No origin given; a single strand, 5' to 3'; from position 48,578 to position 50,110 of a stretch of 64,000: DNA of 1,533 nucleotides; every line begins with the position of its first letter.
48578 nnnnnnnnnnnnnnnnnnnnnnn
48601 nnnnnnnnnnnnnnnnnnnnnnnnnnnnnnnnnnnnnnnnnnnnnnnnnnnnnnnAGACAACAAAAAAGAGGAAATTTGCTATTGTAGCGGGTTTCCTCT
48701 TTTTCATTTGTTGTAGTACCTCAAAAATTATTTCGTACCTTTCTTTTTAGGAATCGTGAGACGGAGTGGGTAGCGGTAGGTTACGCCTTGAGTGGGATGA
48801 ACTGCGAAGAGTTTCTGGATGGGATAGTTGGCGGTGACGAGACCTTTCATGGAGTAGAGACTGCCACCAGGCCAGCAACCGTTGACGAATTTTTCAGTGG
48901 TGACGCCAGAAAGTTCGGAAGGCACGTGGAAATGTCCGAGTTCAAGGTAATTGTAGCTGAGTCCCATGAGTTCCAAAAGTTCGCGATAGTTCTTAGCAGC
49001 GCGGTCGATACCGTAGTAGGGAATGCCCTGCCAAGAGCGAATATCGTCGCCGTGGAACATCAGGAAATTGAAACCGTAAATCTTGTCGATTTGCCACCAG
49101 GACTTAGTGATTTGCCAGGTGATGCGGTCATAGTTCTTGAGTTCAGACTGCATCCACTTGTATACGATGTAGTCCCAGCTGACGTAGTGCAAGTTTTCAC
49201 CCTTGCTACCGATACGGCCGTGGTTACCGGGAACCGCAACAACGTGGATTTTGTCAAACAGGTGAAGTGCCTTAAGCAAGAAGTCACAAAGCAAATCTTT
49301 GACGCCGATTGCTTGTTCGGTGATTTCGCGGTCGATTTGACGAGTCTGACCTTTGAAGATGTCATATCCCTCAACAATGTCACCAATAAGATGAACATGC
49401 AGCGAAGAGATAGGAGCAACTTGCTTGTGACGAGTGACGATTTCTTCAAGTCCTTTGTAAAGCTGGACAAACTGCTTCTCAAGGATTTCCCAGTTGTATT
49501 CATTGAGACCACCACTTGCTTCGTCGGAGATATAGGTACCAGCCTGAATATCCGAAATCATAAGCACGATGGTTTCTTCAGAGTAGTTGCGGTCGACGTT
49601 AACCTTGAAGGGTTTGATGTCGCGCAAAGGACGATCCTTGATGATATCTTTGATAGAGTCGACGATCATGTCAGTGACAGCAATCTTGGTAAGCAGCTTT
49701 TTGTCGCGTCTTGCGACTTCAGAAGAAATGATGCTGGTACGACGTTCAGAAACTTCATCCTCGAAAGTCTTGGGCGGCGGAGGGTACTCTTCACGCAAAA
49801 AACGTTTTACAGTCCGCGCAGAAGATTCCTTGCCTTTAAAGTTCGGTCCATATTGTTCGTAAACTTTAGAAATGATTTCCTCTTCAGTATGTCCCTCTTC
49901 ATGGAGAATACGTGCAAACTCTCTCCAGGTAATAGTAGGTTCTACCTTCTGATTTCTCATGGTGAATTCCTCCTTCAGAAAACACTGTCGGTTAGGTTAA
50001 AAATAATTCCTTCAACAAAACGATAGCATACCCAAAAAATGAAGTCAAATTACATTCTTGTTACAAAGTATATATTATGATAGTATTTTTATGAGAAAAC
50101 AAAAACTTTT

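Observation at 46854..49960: High-GC three-gene cluster with a metallophosphoesterase directly upstream of addBA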

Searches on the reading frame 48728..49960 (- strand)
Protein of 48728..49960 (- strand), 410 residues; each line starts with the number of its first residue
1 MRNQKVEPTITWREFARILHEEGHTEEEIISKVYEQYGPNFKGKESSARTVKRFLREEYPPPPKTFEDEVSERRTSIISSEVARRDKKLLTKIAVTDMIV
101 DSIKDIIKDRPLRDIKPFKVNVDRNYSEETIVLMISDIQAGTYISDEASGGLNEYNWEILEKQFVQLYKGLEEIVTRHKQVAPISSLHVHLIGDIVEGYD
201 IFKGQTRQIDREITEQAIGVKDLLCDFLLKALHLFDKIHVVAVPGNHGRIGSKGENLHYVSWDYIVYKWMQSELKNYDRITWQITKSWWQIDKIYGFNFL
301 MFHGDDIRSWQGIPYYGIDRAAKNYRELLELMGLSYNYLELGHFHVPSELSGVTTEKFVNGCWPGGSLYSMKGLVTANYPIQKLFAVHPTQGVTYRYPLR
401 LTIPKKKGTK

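Call 3: search_protein_families(library=pfam, proteins=[window:48728-49960:-], max_evalue=1)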
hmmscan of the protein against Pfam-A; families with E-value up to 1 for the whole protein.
window:48728-49960:- (410 aa): 1 family
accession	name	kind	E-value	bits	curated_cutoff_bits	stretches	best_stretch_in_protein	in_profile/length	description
PF00149.33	Metallophos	-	0.00057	20.8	21.5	1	132-331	3-142/191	Calcineurin-like phosphoesterase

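Call 4: search_protein_families(library=phrogs, proteins=[window:48728-49960:-], max_evalue=0.1)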
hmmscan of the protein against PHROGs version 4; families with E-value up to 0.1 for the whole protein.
window:48728-49960:- (410 aa): 1 family
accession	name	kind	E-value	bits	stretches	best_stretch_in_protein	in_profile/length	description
phrog_284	-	DNA, RNA and nucleotide metabolism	8.1e-40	137.9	1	64-392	73-385/398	exonuclease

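Call 5: search_protein_families(library=padloc, proteins=[window:48728-49960:-], max_evalue=1)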
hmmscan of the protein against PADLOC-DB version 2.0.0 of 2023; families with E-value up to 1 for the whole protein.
window:48728-49960:- (410 aa): 1 family
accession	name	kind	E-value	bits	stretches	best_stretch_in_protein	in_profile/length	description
PDLC01754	Cas2e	-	0.025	12.8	1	135-193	23-79/97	-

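Call 6: search_protein_families(library=ncbifam, proteins=[window:48728-49960:-], max_evalue=1)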
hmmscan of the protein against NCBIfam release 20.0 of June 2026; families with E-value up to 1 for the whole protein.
window:48728-49960:- (410 aa): 1 family
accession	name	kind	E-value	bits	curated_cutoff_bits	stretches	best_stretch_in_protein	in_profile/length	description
NF003118.0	PRK04036.1-3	equivalog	0.018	14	445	1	123-249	219-320/481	DNA-directed DNA polymerase II small subunit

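Call 13: search_dna_similar(query=window:48728-49960:-, collection=phages, mode=protein, max_rows=20)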
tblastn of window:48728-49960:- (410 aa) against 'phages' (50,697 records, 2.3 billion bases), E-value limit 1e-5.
Records with a match: 160; places in all: 161; records where one place covers at least 80% of the query: 51.
Best place of each record, by identity: <60% 160.
By first word of the organism name: Staphylococcus 49; Phocaeicola 22; Bacillus 19; Halorubrum 15; Bacteroides 10; Haloarcula 9; Mammaliicoccus 6; Clostridioides 5; Vibrio 3; Clostridium 2; and 14 more.
By host as written in the record: Staphylococcus sp. 19; - 9; Bacillus cereus 6; Halorubrum sp. 6; Mammaliicoccus sciuri C6854 6; Phocaeicola dorei DA26 5; Haloarcula californiae 5; Phocaeicola massiliensis DA127 4; and 65 more.
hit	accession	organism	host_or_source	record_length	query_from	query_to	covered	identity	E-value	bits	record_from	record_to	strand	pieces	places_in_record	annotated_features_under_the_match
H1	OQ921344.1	Bacillus phage SPbetaL4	Bacillus subtilis BEST7003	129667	68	409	83%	25.9%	4e-11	71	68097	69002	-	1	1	hypothetical protein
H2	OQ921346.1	Bacillus phage SPbetaL6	Bacillus subtilis BEST7003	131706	68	409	83%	25.9%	4e-11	71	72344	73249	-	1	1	hypothetical protein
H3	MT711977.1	Streptomyces phage Dagobah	Streptomyces coelicolor M600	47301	94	401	75%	28.4%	2e-26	117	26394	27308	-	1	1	putative DNA repair nuclease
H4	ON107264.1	Bacillus phage BUCT083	Bacillus subtilis subsp. subtilis str. ...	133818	68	401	81%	25.9%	2e-11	72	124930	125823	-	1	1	metallophosphoesterase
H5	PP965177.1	Bacillus phage KoopaTroopa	Bacillus thuringiensis serovar kurstaki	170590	4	397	96%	21.8%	4e-6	55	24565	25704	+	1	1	metallophosphatase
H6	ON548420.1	Bacillus phage vB_BanS-Thrax4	Bacillus anthracis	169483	4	397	96%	21.8%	5e-6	55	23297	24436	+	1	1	metallophosphatase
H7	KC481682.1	Bacillus phage vB_BanS-Tsamsa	Bacillus anthracis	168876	4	397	96%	21.8%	9e-6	54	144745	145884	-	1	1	hypothetical protein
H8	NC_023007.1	Bacillus phage vB_BanS-Tsamsa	Bacillus anthracis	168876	4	397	96%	21.8%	9e-6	54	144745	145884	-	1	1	exonuclease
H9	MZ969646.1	Bacillus phage BUCT082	Bacillus subtilis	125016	68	401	81%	25.6%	3e-11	72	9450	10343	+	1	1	metallophosphoesterase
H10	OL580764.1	Bacillus phage vB_BsuS-Goe14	Bacillus subtilis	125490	68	401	81%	25.6%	3e-11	72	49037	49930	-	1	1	hypothetical protein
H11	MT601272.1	Bacillus phage vB_BsuS-Goe11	Bacillus subtilis Delta6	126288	68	401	81%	25.6%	3e-11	72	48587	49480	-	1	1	hypothetical: hypothetical protein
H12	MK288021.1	Bacillus phage pW2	Bacillus cereus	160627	4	397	96%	21.7%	2e-9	66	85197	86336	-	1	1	putative metallophophatase/DNA polymerase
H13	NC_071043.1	Bacillus phage pW2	Bacillus cereus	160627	4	397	96%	21.7%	2e-9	66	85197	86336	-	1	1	exonuclease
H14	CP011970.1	Peptoclostridium phage phiCDIF1296T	Peptoclostridium difficile strain ...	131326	97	402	75%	27.6%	5e-18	92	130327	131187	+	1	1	hypothetical protein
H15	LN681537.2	Clostridium phage phiCD211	Clostridium difficile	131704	97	402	75%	27.6%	5e-18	92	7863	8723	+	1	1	Exonuclease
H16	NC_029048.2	Clostridium phage phiCD211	Clostridium difficile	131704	97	402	75%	27.6%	5e-18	92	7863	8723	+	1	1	exonuclease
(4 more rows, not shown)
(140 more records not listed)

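Call 15: find_homologous_proteins(query=window:48728-49960:-)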
Query window:48728-49960:- (410 aa): 141 proteins with E <= 0.001 among 3286 candidates; the best 120 are listed.
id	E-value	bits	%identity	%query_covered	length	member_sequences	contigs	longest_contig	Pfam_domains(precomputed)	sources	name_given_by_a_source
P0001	5.0e-242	821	87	98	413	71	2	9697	-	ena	-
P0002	1.7e-228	777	83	98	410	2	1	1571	-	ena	-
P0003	4.3e-222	755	80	97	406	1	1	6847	-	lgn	-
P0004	4.3e-222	755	80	98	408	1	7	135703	-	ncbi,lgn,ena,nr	ncbi:MAG: metallophosphoesterase [Clostridia bacterium]|nr:metallophosphoesterase [Clostridia bacter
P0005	1.7e-221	754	80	97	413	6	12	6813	-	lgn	-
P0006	2.1e-221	753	80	97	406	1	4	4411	-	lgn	-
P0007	4.4e-220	749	79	98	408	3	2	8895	-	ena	-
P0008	5.6e-220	748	78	98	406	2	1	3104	-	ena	-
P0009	1.4e-219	747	79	97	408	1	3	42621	-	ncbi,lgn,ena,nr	ncbi:MAG: hypothetical protein J6B87_01155 [Clostridia bacterium]|nr:hypothetical protein [Clostridi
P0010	3.4e-219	746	77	97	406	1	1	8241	PF00149.34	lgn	-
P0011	1.2e-218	744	79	97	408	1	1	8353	-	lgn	-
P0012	1.3e-218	744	78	98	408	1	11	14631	-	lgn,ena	-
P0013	8.4e-215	731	77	97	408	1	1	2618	-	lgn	-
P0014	5.9e-211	719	73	99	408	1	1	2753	-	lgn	-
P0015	1.2e-193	662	75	96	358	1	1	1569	-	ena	-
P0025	1.3e-164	566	62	97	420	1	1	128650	-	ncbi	-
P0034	2.8e-156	539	60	98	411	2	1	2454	PF00149.34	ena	-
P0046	1.2e-114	401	70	58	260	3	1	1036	PF00149.34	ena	-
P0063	4.5e-103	363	47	83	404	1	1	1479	PF00149.34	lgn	-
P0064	1.1e-101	359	45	87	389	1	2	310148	-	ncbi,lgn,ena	-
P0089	4.7e-59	218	34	89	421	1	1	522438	-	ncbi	-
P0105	2.5e-47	180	30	90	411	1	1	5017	PF00149.34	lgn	-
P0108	4.8e-46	176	31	89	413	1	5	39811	PF00149.34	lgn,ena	-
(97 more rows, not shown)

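Call 19: search_solved_structures(query=window:48728-49960:-, max_evalue=1)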
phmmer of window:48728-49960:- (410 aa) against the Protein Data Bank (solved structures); distinct sequences matched with E-value up to 1: 0.

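Call 28: find_encoding_contigs(protein=P0004, flank=8000, max_places=3)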
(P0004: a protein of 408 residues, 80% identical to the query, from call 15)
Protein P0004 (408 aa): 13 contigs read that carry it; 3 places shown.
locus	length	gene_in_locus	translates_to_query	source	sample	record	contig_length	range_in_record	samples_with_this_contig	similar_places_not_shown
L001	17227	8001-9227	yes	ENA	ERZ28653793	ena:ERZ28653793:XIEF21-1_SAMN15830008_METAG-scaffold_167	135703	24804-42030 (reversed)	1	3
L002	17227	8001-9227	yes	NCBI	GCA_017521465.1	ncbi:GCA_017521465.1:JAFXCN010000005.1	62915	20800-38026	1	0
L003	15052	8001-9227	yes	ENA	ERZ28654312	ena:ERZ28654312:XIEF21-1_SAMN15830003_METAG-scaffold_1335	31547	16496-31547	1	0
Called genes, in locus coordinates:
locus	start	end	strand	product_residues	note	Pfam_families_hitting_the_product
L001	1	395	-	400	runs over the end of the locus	PF01145:Band_7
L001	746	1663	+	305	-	PF01545:Cation_efflux, PF16916:ZT_dimer (weak)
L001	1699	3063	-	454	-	PF01488:Shikimate_DH (faint), PF02254:TrkA_N, PF03446:NAD_binding_2 (weak), PF13241:NAD_binding_7 (faint), PF02080:TrkA_C, PF02254:TrkA_N, PF03435:Sacchrp_dh_NADP (weak), PF02080:TrkA_C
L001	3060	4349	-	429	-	PF00999:Na_H_Exchanger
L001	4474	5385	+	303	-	PF04055:Radical_SAM, PF16199:Radical_SAM_C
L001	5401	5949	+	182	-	PF01145:Band_7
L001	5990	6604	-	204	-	PF13483:Lactamase_B_3, PF12706:Lactamase_B_2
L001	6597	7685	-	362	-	PF20990:DUF2207_C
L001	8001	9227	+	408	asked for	-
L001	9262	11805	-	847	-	PF00395:SLH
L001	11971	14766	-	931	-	PF00395:SLH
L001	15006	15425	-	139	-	-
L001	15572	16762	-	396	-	PF01820:Dala_Dala_lig_N, PF02222:ATP-grasp (faint), PF02786:CPSase_L_D2 (faint), PF07478:Dala_Dala_lig_C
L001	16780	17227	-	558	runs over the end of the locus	PF08245:Mur_ligase_M, PF02875:Mur_ligase_C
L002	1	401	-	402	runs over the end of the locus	PF01145:Band_7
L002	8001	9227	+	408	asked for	-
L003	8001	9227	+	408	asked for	-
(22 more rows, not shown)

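Call 29: find_encoding_contigs(protein=P0025, flank=8000, max_places=2)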
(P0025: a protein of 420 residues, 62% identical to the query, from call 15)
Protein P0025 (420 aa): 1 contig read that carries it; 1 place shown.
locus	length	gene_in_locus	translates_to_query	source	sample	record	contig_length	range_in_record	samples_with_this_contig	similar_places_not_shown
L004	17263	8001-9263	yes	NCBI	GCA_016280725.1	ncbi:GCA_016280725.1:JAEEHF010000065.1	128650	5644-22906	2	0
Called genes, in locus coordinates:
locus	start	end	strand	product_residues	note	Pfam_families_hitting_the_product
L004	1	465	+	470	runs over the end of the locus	PF08323:Glyco_transf_5, PF13439:Glyco_transf_4, PF00534:Glycos_transf_1, PF13692:Glyco_trans_1_4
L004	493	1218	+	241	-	PF01479:S4, PF00849:PseudoU_synth_2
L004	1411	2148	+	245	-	PF08239:SH3_3 (weak)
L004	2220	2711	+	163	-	-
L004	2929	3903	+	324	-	PF00005:ABC_tran, PF13304:AAA_21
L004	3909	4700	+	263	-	-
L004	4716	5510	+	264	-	PF06182:ABC2_membrane_6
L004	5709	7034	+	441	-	PF05496:RuvB_N, PF20720:nSTAND3 (weak), PF00004:AAA, PF07728:AAA_5 (weak), PF13173:AAA_14 (weak), PF16193:AAA_assoc_2, PF12002:MgsA_C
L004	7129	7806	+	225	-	PF01987:AIM24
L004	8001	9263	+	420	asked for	-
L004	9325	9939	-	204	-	PF13483:Lactamase_B_3, PF12706:Lactamase_B_2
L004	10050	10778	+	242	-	PF00899:ThiF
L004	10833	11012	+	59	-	-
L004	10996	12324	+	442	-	PF08239:SH3_3, PF01522:Polysacc_deac_1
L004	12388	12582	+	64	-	PF06723:MreB_Mbl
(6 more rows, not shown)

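Call 32: find_encoding_contigs(protein=P0001, flank=8000, max_places=3)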
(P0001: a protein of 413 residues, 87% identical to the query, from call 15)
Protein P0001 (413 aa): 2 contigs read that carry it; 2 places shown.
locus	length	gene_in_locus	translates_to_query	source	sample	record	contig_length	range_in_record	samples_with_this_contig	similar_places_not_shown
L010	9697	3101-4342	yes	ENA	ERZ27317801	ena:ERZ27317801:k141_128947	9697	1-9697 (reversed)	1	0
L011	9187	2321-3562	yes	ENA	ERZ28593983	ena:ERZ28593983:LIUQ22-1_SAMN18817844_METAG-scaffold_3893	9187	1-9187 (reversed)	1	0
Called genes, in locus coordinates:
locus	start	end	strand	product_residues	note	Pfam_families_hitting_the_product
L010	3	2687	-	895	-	?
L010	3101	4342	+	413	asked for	-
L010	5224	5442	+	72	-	-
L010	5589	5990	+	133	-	-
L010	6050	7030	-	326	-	PF26125:AcrVA2-like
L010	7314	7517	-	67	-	-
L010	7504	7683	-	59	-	-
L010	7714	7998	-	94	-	-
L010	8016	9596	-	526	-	PF14262:Cthe_2159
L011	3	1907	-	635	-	?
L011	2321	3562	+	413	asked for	-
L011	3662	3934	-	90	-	-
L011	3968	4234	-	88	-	-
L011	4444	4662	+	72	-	-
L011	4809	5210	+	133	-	-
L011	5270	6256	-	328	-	PF26125:AcrVA2-like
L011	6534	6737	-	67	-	-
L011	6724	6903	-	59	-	-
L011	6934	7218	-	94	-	-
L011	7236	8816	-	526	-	PF14262:Cthe_2159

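Call 42: predict_structure(alignment_id=A2)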
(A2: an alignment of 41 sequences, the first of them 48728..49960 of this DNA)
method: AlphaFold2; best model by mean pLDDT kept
length: 410 residues; sequences in the alignment: 41
mean_pLDDT: 87.3   pTM: 0.72
mean pLDDT of the five models: 87.3, 86.9, 86.5, 86.3, 84.5
residues with pLDDT >= 90: 231; 70-90: 144; 50-70: 27; < 50: 8
segments of 3 or more residues with pLDDT < 50: 1-6
pLDDT, mean of each block of 10 residues (from residue 1): 53 94 93 94 93 90 82 86 80 75 67 75 80 96 88 92 97 94 95 91 80 91 97 97 91 78 95 93 93 97 86 80 92 95 90 91 84 75 96 95 68
secondary structure, 60 per line:
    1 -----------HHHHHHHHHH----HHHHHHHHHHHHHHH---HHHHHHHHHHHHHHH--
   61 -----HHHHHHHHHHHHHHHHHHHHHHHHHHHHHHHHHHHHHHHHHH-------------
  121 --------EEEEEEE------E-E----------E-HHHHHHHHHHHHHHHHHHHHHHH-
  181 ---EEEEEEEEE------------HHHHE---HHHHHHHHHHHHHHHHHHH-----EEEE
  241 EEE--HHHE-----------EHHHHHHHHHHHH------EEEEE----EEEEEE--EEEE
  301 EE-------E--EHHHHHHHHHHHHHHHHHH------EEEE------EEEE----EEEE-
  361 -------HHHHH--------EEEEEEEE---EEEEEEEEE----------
elements in order: H12-21 H26-40 H44-58 H66-107 E129-135 H157-179 E184-192 H205-208 H213-231 E237-243 H262-273 E280-284 E289-294 E297-302 H314-331 E338-341 E348-351 E356-359 H368-372 E381-388 E392-400

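Call 48: fold_search(model_id=the predicted structure, library=pdb)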
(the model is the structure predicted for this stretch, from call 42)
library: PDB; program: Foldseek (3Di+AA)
matches with E <= 10: 1170; with E <= 0.001: 123
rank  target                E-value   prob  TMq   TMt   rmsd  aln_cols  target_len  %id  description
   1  9f29_A                4.4e-11  1.00  0.44  0.41  10.3       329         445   17  Pyrococcus abyssi PolD in complex with Rpa2 winged-helix domain class 1 (composite map) (released 2024-12-04)
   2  6t8h_A                5.0e-11  1.00  0.44  0.44   9.3       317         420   17  Cryo-EM structure of the DNA-bound PolD-PCNA processive complex from P. abyssi (released 2020-03-04)
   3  8ppt_A                6.4e-11  1.00  0.45  0.42  10.6       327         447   17  Pyrococcus abyssi DNA polymerase D (PolD) in its editing mode bound to a primer/template substrate containing a mismat (released 2023-12-20)
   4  9f2a_A                8.6e-11  1.00  0.44  0.40  10.5       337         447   16  Pyrococcus abyssi PolD in complex with Rpa2 winged-helix domain class 2 (composite map) (released 2024-12-04)
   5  6hmf_B                1.7e-10  1.00  0.44  0.41  10.7       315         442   18  D-family DNA polymerase - DP1 subunit (3'-5' proof-reading exonuclease) H451 proof-reading deficient variant (released 2019-01-30)
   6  5ihe_B                2.8e-10  1.00  0.43  0.40  10.9       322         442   18  D-family DNA polymerase - DP1 subunit (3'-5' proof-reading exonuclease) (released 2016-08-31)
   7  5ihe_A                3.4e-10  1.00  0.45  0.43  10.3       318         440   18  D-family DNA polymerase - DP1 subunit (3'-5' proof-reading exonuclease) (released 2016-08-31)
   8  6hmf_A                3.8e-10  1.00  0.45  0.43  10.3       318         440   17  D-family DNA polymerase - DP1 subunit (3'-5' proof-reading exonuclease) H451 proof-reading deficient variant (released 2019-01-30)
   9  6hms_A                1.4e-09  1.00  0.45  0.46  10.5       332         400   16  Cryo-EM map of DNA polymerase D from Pyrococcus abyssi in complex with DNA (released 2019-01-30)
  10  5b4b_B                3.6e-09  1.00  0.28  0.44  11.2       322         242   15  Crystal structure of LpxH with lipid X in spacegroup C2 (released 2016-09-28)
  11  6knb_A                4.1e-09  1.00  0.42  0.38  10.5       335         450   18  PolD-PCNA-DNA (form A) (released 2020-08-05)
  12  7ss7                  8.9e-09  1.00  0.31  0.50  10.7       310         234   13  Crystal structure of Klebsiella LpxH in complex with JH-LPH-50 (released 2023-04-12)
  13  6ph9                  8.9e-09  1.00  0.31  0.48   9.1       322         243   13  Crystal Structure of the Klebsiella pneumoniae LpxH-lipid X complex (released 2020-02-12)
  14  8qk9                  1.0e-08  1.00  0.28  0.44  11.5       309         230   14  Structure of E. coli LpxH in complex with JEDI-1444 (released 2024-04-17)
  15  7ss6                  1.8e-08  1.00  0.32  0.49  10.8       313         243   12  Structure of Klebsiella LpxH in complex with JH-LPH-45 (released 2023-04-12)
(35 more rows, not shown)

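Call 50: get_annotated_region(hit=H3, flank=5000)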
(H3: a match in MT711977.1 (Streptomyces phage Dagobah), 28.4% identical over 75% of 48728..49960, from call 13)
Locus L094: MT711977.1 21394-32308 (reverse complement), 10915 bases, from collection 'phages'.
description: Streptomyces phage Dagobah, complete genome.
organism: Streptomyces phage Dagobah (NCBI taxid 2740180)
taxonomy: Viruses
host: Streptomyces coelicolor M600; source: soil; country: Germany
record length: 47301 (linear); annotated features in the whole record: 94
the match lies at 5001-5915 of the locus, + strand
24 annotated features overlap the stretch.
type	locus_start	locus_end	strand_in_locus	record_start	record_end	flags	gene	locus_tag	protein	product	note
CDS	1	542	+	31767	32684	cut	-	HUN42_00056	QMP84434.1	DNA-binding transcriptional regulator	-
CDS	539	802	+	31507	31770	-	-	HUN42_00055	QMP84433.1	hypothetical protein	-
CDS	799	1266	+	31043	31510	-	-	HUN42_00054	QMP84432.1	endonuclease VII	-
CDS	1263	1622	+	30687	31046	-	-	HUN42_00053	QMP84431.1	LysR family transcriptional regulator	-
CDS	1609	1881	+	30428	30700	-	-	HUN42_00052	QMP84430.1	hypothetical protein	-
CDS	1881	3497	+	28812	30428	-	-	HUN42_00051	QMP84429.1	putative exonuclease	-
CDS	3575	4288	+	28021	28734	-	-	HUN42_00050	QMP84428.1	hypothetical protein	-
CDS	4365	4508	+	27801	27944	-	-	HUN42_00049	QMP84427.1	protein of unknown function DUF2700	-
CDS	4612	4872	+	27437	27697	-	-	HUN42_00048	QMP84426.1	hypothetical protein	-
CDS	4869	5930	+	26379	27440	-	-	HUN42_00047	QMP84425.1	putative DNA repair nuclease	-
CDS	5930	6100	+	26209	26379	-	-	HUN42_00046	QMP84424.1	hypothetical protein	-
CDS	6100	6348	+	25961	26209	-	-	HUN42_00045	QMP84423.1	hypothetical protein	-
CDS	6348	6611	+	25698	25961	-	-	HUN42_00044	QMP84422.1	hypothetical protein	-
CDS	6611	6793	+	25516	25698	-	-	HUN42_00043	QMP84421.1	hypothetical protein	-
CDS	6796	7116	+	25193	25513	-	-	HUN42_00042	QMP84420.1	hypothetical protein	-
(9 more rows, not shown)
